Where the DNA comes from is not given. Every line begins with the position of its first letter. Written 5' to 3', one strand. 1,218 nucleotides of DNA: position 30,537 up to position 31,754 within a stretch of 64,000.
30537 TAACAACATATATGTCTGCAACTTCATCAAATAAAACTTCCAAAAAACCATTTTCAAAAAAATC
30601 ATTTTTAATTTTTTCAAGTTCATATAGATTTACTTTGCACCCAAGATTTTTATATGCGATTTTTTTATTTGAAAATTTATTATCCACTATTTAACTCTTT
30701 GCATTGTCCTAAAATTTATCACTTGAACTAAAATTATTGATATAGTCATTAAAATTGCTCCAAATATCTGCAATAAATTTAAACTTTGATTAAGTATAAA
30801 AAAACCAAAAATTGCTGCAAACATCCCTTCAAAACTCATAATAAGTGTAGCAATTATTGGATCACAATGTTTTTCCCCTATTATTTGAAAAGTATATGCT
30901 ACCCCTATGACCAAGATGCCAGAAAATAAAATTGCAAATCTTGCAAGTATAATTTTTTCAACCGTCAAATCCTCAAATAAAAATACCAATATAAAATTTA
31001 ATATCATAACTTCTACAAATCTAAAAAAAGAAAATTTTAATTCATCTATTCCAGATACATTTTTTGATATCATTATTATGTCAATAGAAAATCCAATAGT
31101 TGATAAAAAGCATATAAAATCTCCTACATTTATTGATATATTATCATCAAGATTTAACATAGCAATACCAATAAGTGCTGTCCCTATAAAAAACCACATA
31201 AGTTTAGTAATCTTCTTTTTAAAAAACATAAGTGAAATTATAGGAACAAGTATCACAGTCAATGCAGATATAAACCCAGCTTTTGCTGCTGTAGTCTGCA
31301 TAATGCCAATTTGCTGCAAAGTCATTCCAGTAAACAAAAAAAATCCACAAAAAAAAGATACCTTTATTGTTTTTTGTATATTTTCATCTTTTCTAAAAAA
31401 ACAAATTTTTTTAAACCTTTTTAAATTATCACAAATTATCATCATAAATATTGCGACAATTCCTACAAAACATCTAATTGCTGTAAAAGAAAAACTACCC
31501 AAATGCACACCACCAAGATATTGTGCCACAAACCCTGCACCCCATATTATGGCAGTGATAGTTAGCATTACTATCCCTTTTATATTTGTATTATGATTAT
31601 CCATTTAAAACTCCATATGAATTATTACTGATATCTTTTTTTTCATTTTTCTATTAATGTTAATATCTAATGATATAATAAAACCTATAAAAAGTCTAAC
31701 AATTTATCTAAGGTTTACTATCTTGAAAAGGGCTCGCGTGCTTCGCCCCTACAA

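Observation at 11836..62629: Dispersed GC-rich repeat family (24-nt core, ~47-nt unit) at 8 clear loci plus relics in 64 kb of an AT-rich genome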

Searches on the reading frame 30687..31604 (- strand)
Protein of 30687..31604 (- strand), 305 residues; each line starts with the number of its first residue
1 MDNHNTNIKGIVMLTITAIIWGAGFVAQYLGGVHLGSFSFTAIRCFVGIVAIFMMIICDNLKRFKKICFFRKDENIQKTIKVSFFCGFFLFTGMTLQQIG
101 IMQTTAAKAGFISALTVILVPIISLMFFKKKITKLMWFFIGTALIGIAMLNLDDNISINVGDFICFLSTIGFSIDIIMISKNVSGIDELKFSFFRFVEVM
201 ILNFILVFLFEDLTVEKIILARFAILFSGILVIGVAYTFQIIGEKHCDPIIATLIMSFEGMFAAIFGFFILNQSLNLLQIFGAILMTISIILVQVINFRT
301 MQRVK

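Call 15: search_protein_families(library=ncbifam, proteins=[window:30687-31604:-])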
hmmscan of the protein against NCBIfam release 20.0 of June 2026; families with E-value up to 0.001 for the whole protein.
window:30687-31604:- (305 aa): 1 family
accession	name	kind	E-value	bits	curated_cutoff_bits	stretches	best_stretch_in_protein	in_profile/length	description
TIGR00950.1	2A78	equivalog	9.7e-10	38.3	230.2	1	24-290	5-263/264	carboxylate/amino acid/amine transporter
